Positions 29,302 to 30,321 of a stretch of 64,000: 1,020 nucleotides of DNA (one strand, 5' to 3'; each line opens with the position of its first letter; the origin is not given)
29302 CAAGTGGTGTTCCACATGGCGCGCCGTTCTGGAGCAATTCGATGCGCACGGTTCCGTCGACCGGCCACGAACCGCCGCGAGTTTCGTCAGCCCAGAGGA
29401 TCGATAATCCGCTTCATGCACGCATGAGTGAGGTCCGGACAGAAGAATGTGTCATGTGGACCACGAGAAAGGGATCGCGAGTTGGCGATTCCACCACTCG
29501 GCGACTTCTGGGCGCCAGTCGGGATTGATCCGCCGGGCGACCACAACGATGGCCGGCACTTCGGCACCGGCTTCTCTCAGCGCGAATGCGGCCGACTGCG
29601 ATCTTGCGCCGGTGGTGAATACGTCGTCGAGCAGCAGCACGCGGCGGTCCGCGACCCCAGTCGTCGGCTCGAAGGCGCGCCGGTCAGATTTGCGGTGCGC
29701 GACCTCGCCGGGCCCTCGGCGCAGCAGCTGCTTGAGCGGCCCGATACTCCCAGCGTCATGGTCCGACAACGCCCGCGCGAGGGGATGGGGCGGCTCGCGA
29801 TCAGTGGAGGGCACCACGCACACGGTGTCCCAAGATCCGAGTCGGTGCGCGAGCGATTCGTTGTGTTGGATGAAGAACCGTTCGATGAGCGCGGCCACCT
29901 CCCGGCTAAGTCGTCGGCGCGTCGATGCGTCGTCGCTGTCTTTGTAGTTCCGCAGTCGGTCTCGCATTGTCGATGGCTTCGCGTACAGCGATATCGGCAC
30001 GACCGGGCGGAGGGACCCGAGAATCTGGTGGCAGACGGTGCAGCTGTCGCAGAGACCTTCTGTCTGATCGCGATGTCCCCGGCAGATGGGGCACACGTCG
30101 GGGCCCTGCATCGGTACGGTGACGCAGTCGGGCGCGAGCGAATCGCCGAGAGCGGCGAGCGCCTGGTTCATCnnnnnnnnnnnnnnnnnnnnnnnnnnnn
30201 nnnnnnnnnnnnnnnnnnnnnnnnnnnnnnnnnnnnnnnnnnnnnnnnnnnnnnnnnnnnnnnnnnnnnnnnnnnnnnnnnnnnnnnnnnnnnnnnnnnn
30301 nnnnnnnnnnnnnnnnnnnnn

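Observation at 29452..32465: ThsA-type SIR2-SLOG effector in a tight operon with a DprA-like protein and a ComF-type PRTase, with no TIR/ThsB partner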

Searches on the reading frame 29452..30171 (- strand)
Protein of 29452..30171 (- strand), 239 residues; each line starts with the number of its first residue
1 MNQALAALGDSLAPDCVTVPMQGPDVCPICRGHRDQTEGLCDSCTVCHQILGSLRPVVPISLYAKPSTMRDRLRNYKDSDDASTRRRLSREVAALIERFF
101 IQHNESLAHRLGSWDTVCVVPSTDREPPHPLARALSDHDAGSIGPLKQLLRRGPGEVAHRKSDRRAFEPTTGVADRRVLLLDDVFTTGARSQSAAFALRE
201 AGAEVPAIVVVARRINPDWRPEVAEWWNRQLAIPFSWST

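Call 3: search_protein_families(library=pfam, proteins=[window:29452-30171:-], max_evalue=0.01)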
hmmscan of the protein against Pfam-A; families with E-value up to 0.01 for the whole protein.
window:29452-30171:- (239 aa): 1 family
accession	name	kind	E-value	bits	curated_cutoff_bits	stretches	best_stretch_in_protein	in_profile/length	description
PF00156.33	Pribosyltran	-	0.00036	20.3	26.3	1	165-214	79-127/158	Phosphoribosyl transferase domain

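Call 4: search_protein_families(library=padloc, proteins=[window:29452-30171:-], max_evalue=0.01)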
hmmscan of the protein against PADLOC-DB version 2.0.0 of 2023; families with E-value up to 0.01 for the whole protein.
window:29452-30171:- (239 aa): 2 families
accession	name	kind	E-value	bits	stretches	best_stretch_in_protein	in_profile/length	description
PDLC03962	ShosT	-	7.7e-05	20.7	1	171-217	167-214/237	-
PDLC03928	PsyrT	-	0.0034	13.7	1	165-215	634-685/689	-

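Call 5: search_protein_families(library=ncbifam, proteins=[window:29452-30171:-], max_evalue=0.01)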
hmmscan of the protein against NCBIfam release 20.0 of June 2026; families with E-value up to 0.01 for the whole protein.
window:29452-30171:- (239 aa): 12 families
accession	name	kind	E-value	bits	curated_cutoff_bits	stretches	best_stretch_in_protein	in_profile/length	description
TIGR00201.1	comF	subfamily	2e-06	27.9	233.55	0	173-204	150-181/190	ComF family protein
TIGR00336.1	pyrE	equivalog_domain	1.5e-05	24.9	106.8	1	175-216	108-149/173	orotate phosphoribosyltransferase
NF004689.0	PRK06031.1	equivalog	6.4e-05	22.3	175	1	173-225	152-203/233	phosphoribosyltransferase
NF002635.0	PRK02304.1-4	subfamily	0.00022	20.8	146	1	175-217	115-157/188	adenine phosphoribosyltransferase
NF008616.0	PRK11595.1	equivalog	0.0004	19.9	304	1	159-213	171-225/227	DNA utilization protein GntX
NF040646.1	HPT_Archaea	equivalog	0.0017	18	200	1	175-216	114-155/184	hypoxanthine/guanine phosphoribosyltransferase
NF002620.0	PRK02277.1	subfamily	0.0029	17.3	115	1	172-213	138-179/201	orotate phosphoribosyltransferase-like protein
TIGR01251.1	ribP_PPkin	subfamily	0.0037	16.2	113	1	167-205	202-240/309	ribose-phosphate diphosphokinase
NF003547.0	PRK05205.1-3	equivalog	0.0046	16.8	230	1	165-211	99-143/194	bifunctional pyr operon transcriptional regulator/uracil phosphoribosyltransferase PyrR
NF005537.0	PRK07199.1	subfamily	0.0055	15.8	322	1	166-211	202-247/301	ribose-phosphate diphosphokinase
NF006605.0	PRK09162.1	equivalog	0.0057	16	181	1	167-213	90-137/183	hypoxanthine-guanine phosphoribosyltransferase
NF005592.0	PRK07322.1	subfamily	0.0087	15.5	143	0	173-213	118-158/180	adenine phosphoribosyltransferase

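Call 36: search_solved_structures(query=window:29452-30171:-, max_evalue=1, show_alignments=2)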
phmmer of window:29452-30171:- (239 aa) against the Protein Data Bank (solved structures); distinct sequences matched with E-value up to 1: 13.
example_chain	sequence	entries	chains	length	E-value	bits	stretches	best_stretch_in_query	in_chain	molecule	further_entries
2p1z_A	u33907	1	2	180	0.0015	21.7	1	165-214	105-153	Phosphoribosyltransferase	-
4rv1_A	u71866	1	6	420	0.022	17.8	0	116-159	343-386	Engineered Protein OR497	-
5hkf_A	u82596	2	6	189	0.098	15.7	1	167-214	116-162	Orotate phosphoribosyltransferase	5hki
5hkl_A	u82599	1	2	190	0.099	15.7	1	167-214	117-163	Orotate phosphoribosyltransferase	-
6czf_A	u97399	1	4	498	0.2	14.7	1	153-209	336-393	Amidophosphoribosyltransferase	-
1ecb_A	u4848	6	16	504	0.2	14.6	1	153-209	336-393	GLUTAMINE PHOSPHORIBOSYLPYROPHOSPHATE AMIDOTRANSFERASE | Amidophosphoribosyltransferase, PurF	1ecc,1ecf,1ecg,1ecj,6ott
8w7d_A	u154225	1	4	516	0.21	14.6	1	153-209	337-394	Amidophosphoribosyltransferase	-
5iao_A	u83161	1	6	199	0.34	13.9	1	169-204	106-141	Bifunctional protein PyrR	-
1w30_A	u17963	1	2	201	0.34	13.9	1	169-204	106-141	PYRR BIFUNCTIONAL PROTEIN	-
3qw4_B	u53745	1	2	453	0.38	13.7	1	174-214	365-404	UMP synthase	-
4paw_A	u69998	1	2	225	0.48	13.4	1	164-214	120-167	Orotate phosphoribosyltransferase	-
4hxt_A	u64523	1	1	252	0.5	13.4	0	116-159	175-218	De Novo Protein OR329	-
3m3h_A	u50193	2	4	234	0.68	12.9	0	175-211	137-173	Orotate phosphoribosyltransferase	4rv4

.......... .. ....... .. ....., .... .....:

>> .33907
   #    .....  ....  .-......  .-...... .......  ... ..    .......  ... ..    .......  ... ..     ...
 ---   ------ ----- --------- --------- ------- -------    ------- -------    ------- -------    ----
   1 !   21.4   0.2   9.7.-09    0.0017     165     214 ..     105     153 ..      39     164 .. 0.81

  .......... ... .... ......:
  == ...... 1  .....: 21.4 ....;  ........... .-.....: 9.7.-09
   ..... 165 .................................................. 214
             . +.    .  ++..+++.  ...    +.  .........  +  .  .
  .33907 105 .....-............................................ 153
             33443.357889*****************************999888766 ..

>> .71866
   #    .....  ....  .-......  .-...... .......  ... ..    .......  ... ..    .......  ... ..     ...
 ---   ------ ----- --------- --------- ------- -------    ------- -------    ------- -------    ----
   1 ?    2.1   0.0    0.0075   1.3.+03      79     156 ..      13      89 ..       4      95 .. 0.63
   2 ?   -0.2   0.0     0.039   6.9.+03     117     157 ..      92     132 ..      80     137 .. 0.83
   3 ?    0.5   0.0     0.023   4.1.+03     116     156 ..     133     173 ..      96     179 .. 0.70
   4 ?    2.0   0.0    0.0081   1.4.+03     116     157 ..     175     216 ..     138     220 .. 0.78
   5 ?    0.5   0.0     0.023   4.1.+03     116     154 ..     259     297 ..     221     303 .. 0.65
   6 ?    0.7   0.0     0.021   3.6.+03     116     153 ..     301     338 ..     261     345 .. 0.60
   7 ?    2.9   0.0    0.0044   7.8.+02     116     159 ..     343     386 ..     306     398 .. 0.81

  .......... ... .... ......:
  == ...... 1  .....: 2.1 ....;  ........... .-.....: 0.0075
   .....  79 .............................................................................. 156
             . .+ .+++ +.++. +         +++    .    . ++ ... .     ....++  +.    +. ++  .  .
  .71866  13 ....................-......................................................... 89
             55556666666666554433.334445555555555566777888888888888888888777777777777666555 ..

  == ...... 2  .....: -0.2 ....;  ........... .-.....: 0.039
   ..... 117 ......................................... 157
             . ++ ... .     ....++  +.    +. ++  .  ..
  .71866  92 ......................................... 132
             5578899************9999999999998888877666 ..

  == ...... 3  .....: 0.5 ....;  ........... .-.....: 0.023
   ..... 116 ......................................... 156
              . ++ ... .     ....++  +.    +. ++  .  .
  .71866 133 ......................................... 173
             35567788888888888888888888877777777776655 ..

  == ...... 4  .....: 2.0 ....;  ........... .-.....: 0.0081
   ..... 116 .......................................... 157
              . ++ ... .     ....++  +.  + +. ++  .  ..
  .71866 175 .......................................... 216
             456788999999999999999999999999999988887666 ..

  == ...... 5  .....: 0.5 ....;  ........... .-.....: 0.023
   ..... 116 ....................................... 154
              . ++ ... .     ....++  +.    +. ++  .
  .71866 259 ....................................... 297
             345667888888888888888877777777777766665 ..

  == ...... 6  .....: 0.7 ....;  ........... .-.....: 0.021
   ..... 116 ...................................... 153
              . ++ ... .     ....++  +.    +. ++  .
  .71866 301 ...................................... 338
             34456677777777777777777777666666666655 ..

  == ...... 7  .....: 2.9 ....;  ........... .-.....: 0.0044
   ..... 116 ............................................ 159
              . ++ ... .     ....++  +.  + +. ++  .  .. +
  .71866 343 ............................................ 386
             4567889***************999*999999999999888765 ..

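Call 44: find_homologous_proteins(query=window:29452-30171:-, max_evalue=0.001)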
Query window:29452-30171:- (239 aa): 108 proteins with E <= 0.001 among 5913 candidates.
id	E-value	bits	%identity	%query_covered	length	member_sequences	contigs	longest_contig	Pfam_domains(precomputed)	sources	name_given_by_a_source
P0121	2.7e-148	510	94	100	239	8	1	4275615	-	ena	-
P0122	3.2e-145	500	92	100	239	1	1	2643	-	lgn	-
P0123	8.4e-143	492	92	100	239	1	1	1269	-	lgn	-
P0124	4.1e-142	490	90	100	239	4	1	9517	-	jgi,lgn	-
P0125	7.4e-142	489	90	100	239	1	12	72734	-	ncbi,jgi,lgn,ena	-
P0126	1.4e-141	488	87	100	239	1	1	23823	-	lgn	-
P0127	9.7e-141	486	89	100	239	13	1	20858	-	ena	-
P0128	2.5e-138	478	86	100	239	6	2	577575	-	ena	-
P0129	2.5e-135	468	85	100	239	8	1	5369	-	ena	-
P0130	4.2e-135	467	86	100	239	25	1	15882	PF00156.34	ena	-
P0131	9.5e-133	459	85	100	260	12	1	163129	-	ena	-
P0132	3.7e-129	448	83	100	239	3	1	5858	-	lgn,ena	-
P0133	4.1e-127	441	82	100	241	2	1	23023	-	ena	-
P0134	7.8e-123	427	79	100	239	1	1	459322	-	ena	-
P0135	1.0e-119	417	77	100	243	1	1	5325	-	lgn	-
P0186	3.2e-38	150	41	99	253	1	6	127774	PF00156.34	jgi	jgi:predicted amidophosphoribosyltransferase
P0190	2.0e-37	147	45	75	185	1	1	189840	-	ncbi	ncbi:ComF family protein [Blastococcus sp. SYSU DS0753]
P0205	1.0e-29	122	46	74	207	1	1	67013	-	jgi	jgi:hypothetical protein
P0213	3.8e-26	110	38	92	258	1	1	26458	-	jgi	jgi:predicted amidophosphoribosyltransferase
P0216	3.9e-24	104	45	74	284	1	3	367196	-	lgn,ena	-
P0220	9.8e-23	99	38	88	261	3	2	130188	-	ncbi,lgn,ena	-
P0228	6.2e-13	67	34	75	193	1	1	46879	-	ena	-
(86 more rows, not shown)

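Call 45: find_encoding_contigs(protein=P0190, flank=5000, max_places=2)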
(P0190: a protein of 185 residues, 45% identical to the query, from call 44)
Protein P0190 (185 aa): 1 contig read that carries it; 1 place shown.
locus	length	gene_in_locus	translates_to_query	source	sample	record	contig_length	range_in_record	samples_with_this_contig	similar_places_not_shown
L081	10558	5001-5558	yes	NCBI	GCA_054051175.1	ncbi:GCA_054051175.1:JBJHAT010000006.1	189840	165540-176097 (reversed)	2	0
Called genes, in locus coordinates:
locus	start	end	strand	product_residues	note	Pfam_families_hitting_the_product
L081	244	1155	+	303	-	-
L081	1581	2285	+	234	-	-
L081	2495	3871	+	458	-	PF13289:SIR2_2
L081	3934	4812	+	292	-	PF02481:DNA_processg_A, PF18306:LDcluster4 (weak)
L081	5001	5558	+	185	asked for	-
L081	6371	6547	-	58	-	-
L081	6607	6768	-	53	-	-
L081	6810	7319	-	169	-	-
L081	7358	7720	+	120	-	-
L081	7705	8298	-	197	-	PF00881:Nitroreductase, PF14512:TM1586_NiRdase (weak), PF00881:Nitroreductase (weak)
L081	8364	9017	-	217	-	PF00072:Response_reg, PF00196:GerE, PF08281:Sigma70_r4_2 (faint)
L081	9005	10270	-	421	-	PF13796:Sensor, PF07730:HisKA_3, PF02518:HATPase_c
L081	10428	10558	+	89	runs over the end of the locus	-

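Call 46: find_encoding_contigs(protein=P0216, flank=5000, max_places=2)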
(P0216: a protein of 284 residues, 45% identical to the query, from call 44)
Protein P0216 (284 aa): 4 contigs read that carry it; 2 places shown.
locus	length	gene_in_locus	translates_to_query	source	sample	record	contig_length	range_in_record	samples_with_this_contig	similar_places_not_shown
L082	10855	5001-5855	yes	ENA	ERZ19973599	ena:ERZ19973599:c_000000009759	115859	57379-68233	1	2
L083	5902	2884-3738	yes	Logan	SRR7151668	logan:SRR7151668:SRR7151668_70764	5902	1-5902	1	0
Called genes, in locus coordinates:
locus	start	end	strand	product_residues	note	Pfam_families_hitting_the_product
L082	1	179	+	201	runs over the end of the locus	-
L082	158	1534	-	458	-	PF09594:GT87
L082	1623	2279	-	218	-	PF00578:AhpC-TSA, PF08534:Redoxin, PF10417:1-cysPrx_C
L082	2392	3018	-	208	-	PF09335:VTT_dom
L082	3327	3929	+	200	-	-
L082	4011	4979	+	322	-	PF02481:DNA_processg_A, PF18306:LDcluster4 (faint)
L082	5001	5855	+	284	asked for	-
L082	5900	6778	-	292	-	PF01061:ABC2_membrane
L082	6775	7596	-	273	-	PF01061:ABC2_membrane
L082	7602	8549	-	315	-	PF00005:ABC_tran, PF13304:AAA_21, PF27102:NodI_C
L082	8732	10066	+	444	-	PF17964:Big_10, PF03734:YkuD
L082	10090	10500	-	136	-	PF01638:HxlR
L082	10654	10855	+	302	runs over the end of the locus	PF13365:Trypsin_2, PF13180:PDZ_2, PF17820:PDZ_6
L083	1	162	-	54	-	?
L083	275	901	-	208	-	PF09335:VTT_dom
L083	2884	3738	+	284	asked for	-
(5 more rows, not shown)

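Call 47: find_encoding_contigs(protein=P0228, flank=5000, max_places=2)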
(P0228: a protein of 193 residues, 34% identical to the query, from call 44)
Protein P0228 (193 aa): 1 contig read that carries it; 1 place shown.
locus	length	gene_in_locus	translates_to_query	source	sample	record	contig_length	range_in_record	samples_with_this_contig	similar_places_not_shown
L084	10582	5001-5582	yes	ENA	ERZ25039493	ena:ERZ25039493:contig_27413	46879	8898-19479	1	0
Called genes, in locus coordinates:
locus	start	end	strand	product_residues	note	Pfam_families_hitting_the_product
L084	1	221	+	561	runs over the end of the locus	PF21922:PBP_dimer_2, PF00905:Transpeptidase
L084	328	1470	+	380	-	PF00069:Pkinase, PF01636:APH (faint), PF07714:PK_Tyr_Ser-Thr, PF03109:ABC1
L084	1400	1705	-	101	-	-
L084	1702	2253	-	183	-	-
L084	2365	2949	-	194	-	PF00117:GATase, PF07722:Peptidase_C26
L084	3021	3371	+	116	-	PF06781:CrgA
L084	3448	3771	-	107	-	PF02803:Thiolase_C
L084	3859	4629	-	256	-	PF00108:Thiolase_N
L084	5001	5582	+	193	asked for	-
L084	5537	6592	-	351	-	PF08240:ADH_N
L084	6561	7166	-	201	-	-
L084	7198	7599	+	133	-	PF00903:Glyoxalase, PF13468:Glyoxalase_3 (weak), PF13669:Glyoxalase_4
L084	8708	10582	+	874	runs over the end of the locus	-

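Call 48: search_protein_families(library=pfam, proteins=[L082:3327-3926:+, L082:4011-4976:+, L082:5001-5852:+], max_evalue=0.01)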
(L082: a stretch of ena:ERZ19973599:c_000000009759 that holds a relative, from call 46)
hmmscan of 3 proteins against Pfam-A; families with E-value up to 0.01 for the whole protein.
L082:3327-3926:+ (200 aa): 1 family
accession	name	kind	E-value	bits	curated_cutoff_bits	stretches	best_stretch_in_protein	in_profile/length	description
PF00440.29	TetR_N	-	0.0046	17.1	24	0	31-65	9-43/47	Bacterial regulatory proteins, tetR family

L082:4011-4976:+ (322 aa): 2 families
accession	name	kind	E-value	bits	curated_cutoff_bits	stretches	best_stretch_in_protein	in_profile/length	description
PF02481.21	DNA_processg_A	-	1.6e-52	178.3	29.6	1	96-279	6-191/212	DNA recombination-mediator protein A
PF18306.6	LDcluster4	-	3.2e-07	30.5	26.3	1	135-195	3-64/151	SLOG cluster4 family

L082:5001-5852:+ (284 aa): 0 families

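Call 53: find_related_loci(query=A4, collection=metagenome_contigs, flank=5000)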
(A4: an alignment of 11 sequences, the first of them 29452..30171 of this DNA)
Query A4 (239 aa) in metagenome_contigs; peptide patterns used: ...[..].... (x = any residue, [..] = any of these).
600 stretches matched a pattern (row limit reached: there are more); 265 encode a relative of the query (tblastn E <= 1e-3); the best 80 are kept; 80 distinct loci.
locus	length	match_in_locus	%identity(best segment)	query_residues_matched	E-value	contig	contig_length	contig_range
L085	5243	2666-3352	41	10-237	6e-54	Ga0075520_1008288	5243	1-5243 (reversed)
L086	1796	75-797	39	7-237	2e-34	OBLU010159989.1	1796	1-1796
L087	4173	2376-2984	24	9-213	2e-9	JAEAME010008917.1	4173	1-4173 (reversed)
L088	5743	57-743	28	19-216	2e-8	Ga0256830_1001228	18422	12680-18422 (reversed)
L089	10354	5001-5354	36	113-215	2e-8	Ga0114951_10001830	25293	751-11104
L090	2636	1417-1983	30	18-213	1e-8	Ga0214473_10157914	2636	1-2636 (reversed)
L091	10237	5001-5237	41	145-216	3e-8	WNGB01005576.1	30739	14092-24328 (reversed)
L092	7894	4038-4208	51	159-213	6e-8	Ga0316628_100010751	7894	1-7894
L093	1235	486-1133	27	20-213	7e-8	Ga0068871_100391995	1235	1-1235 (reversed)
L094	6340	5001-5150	42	164-213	8e-8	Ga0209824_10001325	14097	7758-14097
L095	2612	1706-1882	44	160-218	1e-7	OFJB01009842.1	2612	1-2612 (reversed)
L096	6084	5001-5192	46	152-216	1e-7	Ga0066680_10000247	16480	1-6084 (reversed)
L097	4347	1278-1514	45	145-216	1e-7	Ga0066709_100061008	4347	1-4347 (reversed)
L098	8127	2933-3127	45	151-213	1e-7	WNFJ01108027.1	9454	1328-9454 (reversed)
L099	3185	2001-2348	36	113-213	1e-7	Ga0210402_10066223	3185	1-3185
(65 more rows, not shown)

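Call 54: find_encoding_contigs(protein=P0186, flank=4500, max_places=1)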
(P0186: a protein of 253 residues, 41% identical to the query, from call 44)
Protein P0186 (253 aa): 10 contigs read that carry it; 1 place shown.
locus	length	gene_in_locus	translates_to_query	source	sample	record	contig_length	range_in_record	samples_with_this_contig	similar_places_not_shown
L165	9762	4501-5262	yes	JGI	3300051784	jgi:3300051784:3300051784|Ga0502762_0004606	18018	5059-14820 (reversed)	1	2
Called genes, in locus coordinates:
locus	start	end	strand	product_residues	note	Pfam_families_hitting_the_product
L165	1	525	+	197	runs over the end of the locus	-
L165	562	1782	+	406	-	PF01381:HTH_3, PF12844:HTH_19 (weak), PF13560:HTH_31, PF06114:Peptidase_M78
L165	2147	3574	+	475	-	PF13289:SIR2_2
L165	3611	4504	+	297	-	PF02481:DNA_processg_A, PF18306:LDcluster4 (weak)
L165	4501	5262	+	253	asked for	PF00156:Pribosyltran (weak)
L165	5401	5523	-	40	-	-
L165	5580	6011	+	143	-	PF13302:Acetyltransf_3 (weak), PF13480:Acetyltransf_6 (weak), PF13527:Acetyltransf_9 (faint), PF00583:Acetyltransf_1, PF13673:Acetyltransf_10, PF13508:Acetyltransf_7, PF14542:Acetyltransf_CG (weak)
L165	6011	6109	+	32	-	-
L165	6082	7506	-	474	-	PF01926:MMR_HSR1, PF00350:Dynamin_N (weak)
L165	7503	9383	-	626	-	PF00009:GTP_EFTU (weak), PF00350:Dynamin_N, PF01926:MMR_HSR1 (faint)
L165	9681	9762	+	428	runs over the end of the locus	PF24088:DUF7373, PF24092:DUF7373_C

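Call 55: find_encoding_contigs(protein=P0220, flank=4500, max_places=1)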
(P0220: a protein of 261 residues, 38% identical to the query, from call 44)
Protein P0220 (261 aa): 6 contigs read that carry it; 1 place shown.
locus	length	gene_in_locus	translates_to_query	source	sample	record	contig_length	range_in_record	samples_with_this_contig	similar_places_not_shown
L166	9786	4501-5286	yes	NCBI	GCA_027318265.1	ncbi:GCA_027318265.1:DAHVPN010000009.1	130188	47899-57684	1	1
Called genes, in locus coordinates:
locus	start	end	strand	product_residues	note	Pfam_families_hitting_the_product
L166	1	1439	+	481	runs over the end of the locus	PF04185:Phosphoesterase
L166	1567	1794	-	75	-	-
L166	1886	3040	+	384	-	PF13439:Glyco_transf_4, PF13579:Glyco_trans_4_4, PF13477:Glyco_trans_4_2 (weak), PF20706:GT4-conflict, PF00534:Glycos_transf_1, PF13692:Glyco_trans_1_4, PF13524:Glyco_trans_1_2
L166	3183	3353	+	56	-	-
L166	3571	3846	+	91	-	PF01909:NTP_transf_2, PF18765:Polbeta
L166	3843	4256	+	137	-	PF01934:HepT-like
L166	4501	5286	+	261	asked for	-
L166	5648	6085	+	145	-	PF01850:PIN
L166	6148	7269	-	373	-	-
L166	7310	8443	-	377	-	PF01636:APH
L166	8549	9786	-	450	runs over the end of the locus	PF02771:Acyl-CoA_dh_N, PF02770:Acyl-CoA_dh_M, PF00441:Acyl-CoA_dh_1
